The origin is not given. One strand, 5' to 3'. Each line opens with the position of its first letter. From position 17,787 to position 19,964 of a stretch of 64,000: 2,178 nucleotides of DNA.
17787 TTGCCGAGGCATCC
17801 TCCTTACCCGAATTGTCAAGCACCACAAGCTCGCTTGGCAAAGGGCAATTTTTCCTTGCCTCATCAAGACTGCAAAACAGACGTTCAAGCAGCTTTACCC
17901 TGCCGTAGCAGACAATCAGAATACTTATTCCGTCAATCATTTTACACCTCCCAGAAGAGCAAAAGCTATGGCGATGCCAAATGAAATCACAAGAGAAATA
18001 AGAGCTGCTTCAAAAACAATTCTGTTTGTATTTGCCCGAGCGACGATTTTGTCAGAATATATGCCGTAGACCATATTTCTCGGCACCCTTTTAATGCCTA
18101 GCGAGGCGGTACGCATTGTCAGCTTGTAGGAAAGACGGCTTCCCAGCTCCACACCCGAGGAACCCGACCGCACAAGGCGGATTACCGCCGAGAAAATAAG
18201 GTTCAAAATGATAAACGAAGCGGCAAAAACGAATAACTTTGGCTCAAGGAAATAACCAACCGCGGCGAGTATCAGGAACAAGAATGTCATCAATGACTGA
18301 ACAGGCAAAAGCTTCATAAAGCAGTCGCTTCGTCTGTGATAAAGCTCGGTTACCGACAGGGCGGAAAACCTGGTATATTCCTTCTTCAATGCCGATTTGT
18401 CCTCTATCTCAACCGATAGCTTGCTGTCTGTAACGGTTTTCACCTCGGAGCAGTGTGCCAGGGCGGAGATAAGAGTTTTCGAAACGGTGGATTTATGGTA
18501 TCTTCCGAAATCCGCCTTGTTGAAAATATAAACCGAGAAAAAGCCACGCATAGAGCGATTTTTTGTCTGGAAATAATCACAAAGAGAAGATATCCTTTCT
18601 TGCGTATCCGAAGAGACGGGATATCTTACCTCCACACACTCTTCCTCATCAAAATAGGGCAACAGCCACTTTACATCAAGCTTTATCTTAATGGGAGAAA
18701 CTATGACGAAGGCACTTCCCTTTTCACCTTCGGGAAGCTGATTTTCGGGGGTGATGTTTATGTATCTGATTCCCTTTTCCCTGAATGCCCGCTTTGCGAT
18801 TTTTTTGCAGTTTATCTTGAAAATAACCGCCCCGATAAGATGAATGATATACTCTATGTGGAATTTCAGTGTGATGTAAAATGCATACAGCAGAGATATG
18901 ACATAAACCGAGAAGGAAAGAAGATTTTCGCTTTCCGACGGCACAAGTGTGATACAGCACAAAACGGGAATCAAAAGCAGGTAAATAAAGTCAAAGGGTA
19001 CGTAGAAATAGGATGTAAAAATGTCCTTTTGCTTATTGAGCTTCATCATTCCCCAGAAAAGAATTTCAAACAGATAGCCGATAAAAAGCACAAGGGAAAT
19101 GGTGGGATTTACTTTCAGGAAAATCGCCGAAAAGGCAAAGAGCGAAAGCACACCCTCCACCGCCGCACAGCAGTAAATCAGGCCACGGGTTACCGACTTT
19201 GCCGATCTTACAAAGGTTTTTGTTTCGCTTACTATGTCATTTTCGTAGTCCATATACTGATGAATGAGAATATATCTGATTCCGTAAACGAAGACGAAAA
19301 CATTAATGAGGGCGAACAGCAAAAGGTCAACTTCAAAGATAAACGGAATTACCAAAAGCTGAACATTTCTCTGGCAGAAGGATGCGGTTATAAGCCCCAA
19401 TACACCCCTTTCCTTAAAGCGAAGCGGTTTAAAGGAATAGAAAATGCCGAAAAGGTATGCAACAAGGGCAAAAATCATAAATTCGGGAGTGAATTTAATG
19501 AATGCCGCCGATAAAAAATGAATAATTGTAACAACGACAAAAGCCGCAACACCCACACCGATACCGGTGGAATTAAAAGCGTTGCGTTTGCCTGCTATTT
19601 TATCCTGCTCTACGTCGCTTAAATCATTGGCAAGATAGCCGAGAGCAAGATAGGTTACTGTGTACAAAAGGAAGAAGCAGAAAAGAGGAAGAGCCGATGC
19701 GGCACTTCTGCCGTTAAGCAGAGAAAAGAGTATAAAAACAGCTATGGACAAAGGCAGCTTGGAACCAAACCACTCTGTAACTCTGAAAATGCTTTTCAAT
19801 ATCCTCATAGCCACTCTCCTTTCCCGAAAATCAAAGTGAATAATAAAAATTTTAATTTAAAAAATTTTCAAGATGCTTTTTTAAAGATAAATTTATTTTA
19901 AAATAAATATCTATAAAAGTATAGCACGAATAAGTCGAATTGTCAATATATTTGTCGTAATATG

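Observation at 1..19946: Seventeen-gene single-promoter operon in which eight genes are radical-SAM enzymes embedded in glycan/polyprenyl chemistry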

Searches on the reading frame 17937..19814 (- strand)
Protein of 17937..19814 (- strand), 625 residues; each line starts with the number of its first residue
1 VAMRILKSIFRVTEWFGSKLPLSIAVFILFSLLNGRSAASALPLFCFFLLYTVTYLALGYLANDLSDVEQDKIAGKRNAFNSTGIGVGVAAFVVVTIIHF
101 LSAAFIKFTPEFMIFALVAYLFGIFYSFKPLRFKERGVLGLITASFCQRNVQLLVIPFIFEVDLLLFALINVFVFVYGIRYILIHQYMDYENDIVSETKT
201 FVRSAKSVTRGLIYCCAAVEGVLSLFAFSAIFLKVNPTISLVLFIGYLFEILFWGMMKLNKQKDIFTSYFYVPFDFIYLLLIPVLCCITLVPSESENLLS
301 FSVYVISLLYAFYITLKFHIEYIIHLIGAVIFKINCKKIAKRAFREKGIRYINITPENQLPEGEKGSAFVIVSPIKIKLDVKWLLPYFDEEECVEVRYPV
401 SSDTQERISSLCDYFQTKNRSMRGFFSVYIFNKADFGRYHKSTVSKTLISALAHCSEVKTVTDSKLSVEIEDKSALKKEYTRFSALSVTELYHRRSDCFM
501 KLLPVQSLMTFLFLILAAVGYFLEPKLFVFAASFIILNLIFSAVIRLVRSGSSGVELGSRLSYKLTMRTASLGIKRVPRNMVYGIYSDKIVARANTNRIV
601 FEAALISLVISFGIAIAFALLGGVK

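Call 5: search_protein_families(library=pfam, proteins=[window:17937-19814:-], max_evalue=0.01)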
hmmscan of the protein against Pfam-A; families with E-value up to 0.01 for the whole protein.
window:17937-19814:- (625 aa): 1 family
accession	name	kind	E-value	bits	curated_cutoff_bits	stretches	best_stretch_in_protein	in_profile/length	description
PF01040.23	UbiA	-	1.4e-09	38.1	34.2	1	26-264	3-239/250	UbiA prenyltransferase family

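Call 8: search_protein_families(library=ncbifam, proteins=[window:17937-19814:-], max_evalue=0.001)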
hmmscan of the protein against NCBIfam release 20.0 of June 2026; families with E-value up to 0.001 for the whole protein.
window:17937-19814:- (625 aa): 1 family
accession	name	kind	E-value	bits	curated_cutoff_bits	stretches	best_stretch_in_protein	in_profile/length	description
NF005742.0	PRK07566.1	equivalog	0.00026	20.2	313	0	61-152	84-175/315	chlorophyll synthase ChlG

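Call 14: find_homologous_proteins(query=window:17937-19808:-)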
Query window:17937-19808:- (623 aa): 21 proteins with E <= 0.001 among 8000 candidates.
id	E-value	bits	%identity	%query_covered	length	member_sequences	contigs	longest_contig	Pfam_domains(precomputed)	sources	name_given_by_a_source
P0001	0.0e+0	1346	100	100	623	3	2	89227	PF01040.24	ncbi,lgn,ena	-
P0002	3.8e-174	599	47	99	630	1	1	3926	PF01040.24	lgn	-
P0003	1.3e-173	597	47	99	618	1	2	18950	PF01040.24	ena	-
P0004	1.6e-173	597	48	99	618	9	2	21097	PF01040.24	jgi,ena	-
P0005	3.1e-171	589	48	99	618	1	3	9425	PF01040.24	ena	-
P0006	3.9e-170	586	47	99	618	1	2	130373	PF01040.24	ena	-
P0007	1.5e-169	584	47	99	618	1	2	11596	PF01040.24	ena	-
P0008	1.5e-165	570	47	98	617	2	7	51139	PF01040.24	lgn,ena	-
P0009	3.4e-165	569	44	99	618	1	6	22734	PF01040.24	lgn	-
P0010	4.2e-161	556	47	94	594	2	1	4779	PF01040.24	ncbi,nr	ncbi:MAG: UbiA family prenyltransferase, partial [Clostridia bacterium]|nr:UbiA family prenyltransfe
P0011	1.3e-149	518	43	98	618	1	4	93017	PF01040.24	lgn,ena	-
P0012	1.5e-149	518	41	98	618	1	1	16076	PF01040.24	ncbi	-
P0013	2.2e-144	501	42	98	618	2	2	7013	PF01040.24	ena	-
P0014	1.1e-136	475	41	98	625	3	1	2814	PF01040.24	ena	-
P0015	5.4e-107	377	36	100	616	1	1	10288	PF01040.24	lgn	-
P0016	7.7e-105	370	37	98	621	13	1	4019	PF01040.24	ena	-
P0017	1.1e-102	363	36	100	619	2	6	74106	PF01040.24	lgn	-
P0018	4.1e-102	361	35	100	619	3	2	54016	PF01040.24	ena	-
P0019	1.4e-101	359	35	100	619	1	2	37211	PF01040.24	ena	-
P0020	2.0e-92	329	34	100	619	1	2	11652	PF01040.24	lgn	-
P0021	2.0e-33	134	33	51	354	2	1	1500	PF01040.24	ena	-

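Call 15: find_encoding_contigs(protein=P0001, flank=10000, max_places=3)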
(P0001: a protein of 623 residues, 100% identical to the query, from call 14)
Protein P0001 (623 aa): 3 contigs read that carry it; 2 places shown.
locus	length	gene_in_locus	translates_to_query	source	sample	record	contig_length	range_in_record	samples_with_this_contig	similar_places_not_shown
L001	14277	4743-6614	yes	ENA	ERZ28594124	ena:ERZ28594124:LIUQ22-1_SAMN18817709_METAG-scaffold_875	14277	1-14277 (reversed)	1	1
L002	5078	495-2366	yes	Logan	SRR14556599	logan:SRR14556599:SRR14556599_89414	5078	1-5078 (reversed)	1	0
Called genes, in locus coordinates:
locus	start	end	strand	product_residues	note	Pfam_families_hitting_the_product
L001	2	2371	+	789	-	?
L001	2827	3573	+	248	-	PF02826:2-Hacid_dh_C (weak)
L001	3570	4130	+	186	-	PF02441:Flavoprotein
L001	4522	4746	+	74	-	-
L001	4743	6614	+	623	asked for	PF01040:UbiA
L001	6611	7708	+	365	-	PF00535:Glycos_transf_2, PF10111:Glyco_tranf_2_2, PF13506:Glyco_transf_21, PF13632:Glyco_trans_2_3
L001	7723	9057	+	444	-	PF02811:PHP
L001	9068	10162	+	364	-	PF04055:Radical_SAM, PF13186:SPASM (weak)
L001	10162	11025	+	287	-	PF00535:Glycos_transf_2, PF10111:Glyco_tranf_2_2, PF13641:Glyco_tranf_2_3, PF13632:Glyco_trans_2_3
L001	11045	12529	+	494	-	PF04055:Radical_SAM, PF13186:SPASM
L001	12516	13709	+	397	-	PF01041:DegT_DnrJ_EryC1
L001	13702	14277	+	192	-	?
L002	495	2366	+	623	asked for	PF01040:UbiA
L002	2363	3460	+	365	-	PF00535:Glycos_transf_2, PF10111:Glyco_tranf_2_2, PF13506:Glyco_transf_21, PF13632:Glyco_trans_2_3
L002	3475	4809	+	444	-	PF02811:PHP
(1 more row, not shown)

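Call 16: find_encoding_contigs(protein=P0006, flank=10000, max_places=2)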
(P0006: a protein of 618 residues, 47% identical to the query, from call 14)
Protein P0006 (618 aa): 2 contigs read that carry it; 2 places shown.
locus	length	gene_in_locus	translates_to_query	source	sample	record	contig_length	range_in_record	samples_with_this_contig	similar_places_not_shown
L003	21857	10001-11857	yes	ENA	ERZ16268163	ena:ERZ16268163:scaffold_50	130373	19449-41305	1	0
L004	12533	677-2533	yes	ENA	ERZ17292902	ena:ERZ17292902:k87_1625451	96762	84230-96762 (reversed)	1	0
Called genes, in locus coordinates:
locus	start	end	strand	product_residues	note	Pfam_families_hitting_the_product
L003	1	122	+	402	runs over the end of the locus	PF00575:S1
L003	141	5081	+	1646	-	-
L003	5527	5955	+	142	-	PF11672:DUF3268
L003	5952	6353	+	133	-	PF10502:Peptidase_S26, PF00717:Peptidase_S24 (weak), PF10502:Peptidase_S26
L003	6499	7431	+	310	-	PF14659:Phage_int_SAM_3, PF00589:Phage_integrase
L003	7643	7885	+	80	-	PF04014:MazE_antitoxin (weak)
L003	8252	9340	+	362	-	PF14659:Phage_int_SAM_3, PF22022:Phage_int_M (weak), PF00589:Phage_integrase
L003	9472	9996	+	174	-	PF00293:NUDIX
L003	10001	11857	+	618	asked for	PF01040:UbiA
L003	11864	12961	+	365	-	PF10111:Glyco_tranf_2_2, PF13632:Glyco_trans_2_3 (weak)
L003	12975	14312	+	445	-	PF02811:PHP (weak)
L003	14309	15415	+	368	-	PF04055:Radical_SAM, PF13186:SPASM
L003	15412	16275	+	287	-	PF00535:Glycos_transf_2, PF10111:Glyco_tranf_2_2, PF13641:Glyco_tranf_2_3, PF13632:Glyco_trans_2_3 (weak)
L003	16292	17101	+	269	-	PF13271:DUF4062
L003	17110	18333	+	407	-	PF00535:Glycos_transf_2, PF10111:Glyco_tranf_2_2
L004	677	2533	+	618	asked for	PF01040:UbiA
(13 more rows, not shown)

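Call 31: search_solved_structures(query=window:17937-19808:-, max_evalue=1)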
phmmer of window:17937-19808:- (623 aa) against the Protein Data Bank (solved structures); distinct sequences matched with E-value up to 1: 1.
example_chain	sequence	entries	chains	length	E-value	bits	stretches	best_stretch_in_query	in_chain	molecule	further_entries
9i1r_J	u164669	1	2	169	0.9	11.4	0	47-92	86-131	Allophycocyanin beta-18 subunit apoprotein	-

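Call 38: search_solved_structures(query=A2, max_evalue=1, show_alignments=2)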
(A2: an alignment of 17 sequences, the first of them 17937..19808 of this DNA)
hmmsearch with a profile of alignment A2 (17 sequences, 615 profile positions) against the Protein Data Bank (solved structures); distinct sequences matched with E-value up to 1: 4.
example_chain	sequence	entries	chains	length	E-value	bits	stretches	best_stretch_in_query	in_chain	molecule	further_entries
4tq3_A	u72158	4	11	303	0.0021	20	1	27-144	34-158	Prenyltransferase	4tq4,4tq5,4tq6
8j8j_D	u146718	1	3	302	0.0074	18.2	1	5-126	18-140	Decaprenyl-phosphate phosphoribosyltransferase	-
9sau_C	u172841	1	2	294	0.32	12.8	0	61-138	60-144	Chlorophyll a synthase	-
9sas_C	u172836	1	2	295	0.32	12.8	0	61-138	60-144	Chlorophyll a synthase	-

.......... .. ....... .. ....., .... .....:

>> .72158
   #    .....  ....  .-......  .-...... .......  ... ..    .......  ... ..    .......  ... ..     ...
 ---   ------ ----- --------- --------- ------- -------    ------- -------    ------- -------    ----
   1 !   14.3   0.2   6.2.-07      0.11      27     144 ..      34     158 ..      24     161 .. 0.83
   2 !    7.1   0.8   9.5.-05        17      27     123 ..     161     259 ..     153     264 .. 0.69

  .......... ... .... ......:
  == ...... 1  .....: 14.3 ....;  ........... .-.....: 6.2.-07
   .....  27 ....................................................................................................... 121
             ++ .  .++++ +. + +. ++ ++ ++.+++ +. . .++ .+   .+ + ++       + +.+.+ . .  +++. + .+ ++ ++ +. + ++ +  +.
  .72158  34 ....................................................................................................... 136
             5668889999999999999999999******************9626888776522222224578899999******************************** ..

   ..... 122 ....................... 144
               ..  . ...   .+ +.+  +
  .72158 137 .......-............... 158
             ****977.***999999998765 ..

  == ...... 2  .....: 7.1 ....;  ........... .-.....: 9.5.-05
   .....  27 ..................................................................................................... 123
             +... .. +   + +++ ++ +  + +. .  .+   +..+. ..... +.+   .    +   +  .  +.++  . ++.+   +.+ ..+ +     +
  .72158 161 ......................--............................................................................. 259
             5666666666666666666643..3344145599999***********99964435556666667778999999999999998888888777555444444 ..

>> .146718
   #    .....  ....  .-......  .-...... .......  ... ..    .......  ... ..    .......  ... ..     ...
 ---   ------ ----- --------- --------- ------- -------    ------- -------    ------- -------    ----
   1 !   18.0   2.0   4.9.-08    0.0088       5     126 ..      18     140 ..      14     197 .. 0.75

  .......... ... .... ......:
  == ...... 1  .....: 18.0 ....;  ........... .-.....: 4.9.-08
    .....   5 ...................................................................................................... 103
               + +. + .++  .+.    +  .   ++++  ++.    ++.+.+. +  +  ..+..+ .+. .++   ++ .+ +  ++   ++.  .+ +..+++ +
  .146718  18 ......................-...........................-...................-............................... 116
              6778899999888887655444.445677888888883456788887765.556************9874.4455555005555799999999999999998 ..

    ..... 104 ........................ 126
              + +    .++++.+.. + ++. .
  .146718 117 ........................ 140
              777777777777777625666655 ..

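Call 55: find_related_loci(query=A2, collection=metagenome_contigs, flank=10000)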
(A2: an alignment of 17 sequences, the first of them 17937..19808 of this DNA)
Query A2 (623 aa) in metagenome_contigs; peptide patterns used: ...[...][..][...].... (x = any residue, [..] = any of these).
600 stretches matched a pattern (row limit reached: there are more); 65 encode a relative of the query (tblastn E <= 1e-3); 65 distinct loci.
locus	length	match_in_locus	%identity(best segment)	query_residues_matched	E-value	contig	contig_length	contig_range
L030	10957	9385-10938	38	1-520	2e-98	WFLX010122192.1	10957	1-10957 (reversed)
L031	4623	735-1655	32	4-305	8e-35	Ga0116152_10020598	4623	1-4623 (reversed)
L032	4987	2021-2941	32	4-305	8e-35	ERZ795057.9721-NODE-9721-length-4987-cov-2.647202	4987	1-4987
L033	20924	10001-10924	30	2-306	6e-30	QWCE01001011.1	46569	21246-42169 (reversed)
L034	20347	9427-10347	29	9-315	3e-29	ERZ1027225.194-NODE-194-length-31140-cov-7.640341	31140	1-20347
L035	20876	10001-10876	30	1-288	2e-29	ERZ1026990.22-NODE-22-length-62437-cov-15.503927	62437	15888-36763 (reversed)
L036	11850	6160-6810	36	47-262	2e-26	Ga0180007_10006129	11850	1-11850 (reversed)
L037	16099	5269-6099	31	1-273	3e-26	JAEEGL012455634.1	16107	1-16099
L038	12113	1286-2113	32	1-283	1e-25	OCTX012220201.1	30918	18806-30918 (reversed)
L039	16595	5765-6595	30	1-273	1e-25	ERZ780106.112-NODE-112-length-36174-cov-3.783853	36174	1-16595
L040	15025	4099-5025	31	9-326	4e-24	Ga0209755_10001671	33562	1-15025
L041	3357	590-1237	33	2-218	1e-24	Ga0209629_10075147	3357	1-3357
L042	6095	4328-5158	31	1-273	3e-23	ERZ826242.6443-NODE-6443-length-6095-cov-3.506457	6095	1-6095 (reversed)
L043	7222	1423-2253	31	1-273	4e-23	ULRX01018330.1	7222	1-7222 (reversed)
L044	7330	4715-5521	33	6-276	4e-23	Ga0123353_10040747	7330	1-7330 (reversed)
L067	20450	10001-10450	32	59-208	8e-11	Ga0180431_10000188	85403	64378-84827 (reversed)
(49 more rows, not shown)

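Call 62: search_protein_families(library=pfam, proteins=[L040:2243-2929:+, L040:7051-8055:+, L040:8101-9216:+, L040:9156-10289:+, L040:10286-11824:+, L040:11836-13527:+, L067:7761-8678:+, L067:11034-12251:-, L067:12387-14297:+, L067:3572-4837:-], max_evalue=0.001)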
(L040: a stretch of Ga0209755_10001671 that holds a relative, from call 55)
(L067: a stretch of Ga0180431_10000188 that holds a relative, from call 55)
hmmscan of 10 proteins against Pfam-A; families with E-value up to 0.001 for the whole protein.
L040:2243-2929:+ (228 aa): 1 family
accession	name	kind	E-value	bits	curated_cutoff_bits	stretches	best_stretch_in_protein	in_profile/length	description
PF02592.20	Vut_1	-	5e-48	163.8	27.2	1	43-202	1-151/152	Putative vitamin uptake transporter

L040:7051-8055:+ (334 aa): 1 family
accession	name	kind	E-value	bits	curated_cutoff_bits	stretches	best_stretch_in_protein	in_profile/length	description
PF04055.27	Radical_SAM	-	2.8e-08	34.6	29.5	1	101-254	4-162/166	Radical SAM superfamily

L040:8101-9216:+ (371 aa): 3 families
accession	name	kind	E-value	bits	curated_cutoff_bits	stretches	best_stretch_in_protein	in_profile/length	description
PF04055.27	Radical_SAM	-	4.4e-18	66.4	29.5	1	40-201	2-166/166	Radical SAM superfamily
PF13186.11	SPASM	-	1.9e-09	38.1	21.5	1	291-354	1-67/67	Iron-sulfur cluster-binding domain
PF13353.11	Fer4_12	-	5.3e-05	24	22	1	42-140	12-107/137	4Fe-4S single cluster domain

L040:9156-10289:+ (377 aa): 1 family
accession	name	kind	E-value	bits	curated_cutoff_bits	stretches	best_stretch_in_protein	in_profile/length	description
PF04055.27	Radical_SAM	-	2.3e-06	28.3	29.5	1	145-278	1-142/166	Radical SAM superfamily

L040:10286-11824:+ (512 aa): 2 families
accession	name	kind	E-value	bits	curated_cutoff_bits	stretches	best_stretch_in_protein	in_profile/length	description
PF04055.27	Radical_SAM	-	2.3e-16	60.9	29.5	1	198-359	2-159/166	Radical SAM superfamily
PF02310.24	B12-binding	-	4.3e-10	39.9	32.1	1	28-138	14-120/121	B12 binding domain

L040:11836-13527:+ (563 aa): 4 families
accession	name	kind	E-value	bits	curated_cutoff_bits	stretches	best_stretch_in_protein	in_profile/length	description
PF01501.26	Glyco_transf_8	-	1.8e-40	139.6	24.3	1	5-249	2-251/253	Glycosyl transferase family 8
PF20434.5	BD-FAE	-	1.5e-25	90.4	26.8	1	311-520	1-215/215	BD-FAE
PF18404.7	Glyco_transf_24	-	1.2e-06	28.6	25.7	1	10-128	9-126/268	Glucosyltransferase 24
PF07859.19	Abhydrolase_3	-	1.3e-06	28.8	25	1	326-538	2-207/210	alpha/beta hydrolase fold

L067:7761-8678:+ (305 aa): 0 families

L067:11034-12251:- (405 aa): 1 family
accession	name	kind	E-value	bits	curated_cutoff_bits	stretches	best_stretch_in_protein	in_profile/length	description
PF05684.17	DUF819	-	1.1e-77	262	27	1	16-403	2-378/379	Protein of unknown function (DUF819)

L067:12387-14297:+ (636 aa): 2 families
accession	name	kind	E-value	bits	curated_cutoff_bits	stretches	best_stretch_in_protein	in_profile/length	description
PF14505.12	DUF4438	-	3e-69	231.4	24.9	2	370-504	1-135/135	Domain of unknown function (DUF4438), N-terminal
PF20999.2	DUF4438_C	-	2.7e-67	224.8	27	2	506-628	2-124/124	Domain of unknown function (DUF4438), C-terminal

L067:3572-4837:- (421 aa): 2 families
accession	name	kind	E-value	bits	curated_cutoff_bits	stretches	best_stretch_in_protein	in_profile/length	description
PF06722.18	EryCIII-like_C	-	3.1e-09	37.4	31.7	1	301-398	31-127/145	Erythromycin biosynthesis protein CIII-like, C-terminal domain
PF03033.26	Glyco_transf_28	-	0.0001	22.8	26.2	1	5-74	3-57/139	Glycosyltransferase family 28 N-terminal domain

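Call 69: search_protein_representatives(alignment_id=A3)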
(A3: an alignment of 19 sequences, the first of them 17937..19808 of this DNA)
Query: 19 sequences, 618 profile positions. Proteins with E-value up to 0.001 (for the whole library): 1793; up to 1e-10: 1086; up to 1e-30: 84. The best 150 are listed.
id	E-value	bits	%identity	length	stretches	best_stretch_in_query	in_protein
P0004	0.0e+00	1022.7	-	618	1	1-618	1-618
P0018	5.2e-278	940.4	-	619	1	1-617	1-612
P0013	2.2e-260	882.2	-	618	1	1-617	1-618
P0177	7.7e-63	229.7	-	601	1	6-608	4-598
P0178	1.0e-60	222.7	-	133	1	1-130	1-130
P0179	5.0e-59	217.1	-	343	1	1-326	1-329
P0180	3.2e-57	211.1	-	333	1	1-327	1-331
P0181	5.2e-54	200.5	-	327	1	1-323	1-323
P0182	2.7e-53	198.2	-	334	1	6-320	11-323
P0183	3.9e-53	197.6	-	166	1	1-132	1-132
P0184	2.6e-51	191.6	-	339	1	1-316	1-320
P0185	9.9e-51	189.7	-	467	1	2-322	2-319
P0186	1.0e-50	189.7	-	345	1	5-323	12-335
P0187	2.3e-50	188.5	-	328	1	1-322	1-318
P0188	1.7e-49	185.6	-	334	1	1-326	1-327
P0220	1.8e-41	159.1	-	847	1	1-325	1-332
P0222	2.0e-40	155.7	-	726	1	3-304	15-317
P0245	3.8e-33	131.6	-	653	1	2-319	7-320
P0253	1.1e-31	126.8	-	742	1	5-331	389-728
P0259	1.4e-30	123.1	-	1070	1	3-307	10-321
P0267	9.2e-30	120.4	-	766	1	1-306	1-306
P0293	3.8e-27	111.8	-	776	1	7-317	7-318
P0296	9.7e-27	110.5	-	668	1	5-294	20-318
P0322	4.6e-25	104.9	-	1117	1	6-219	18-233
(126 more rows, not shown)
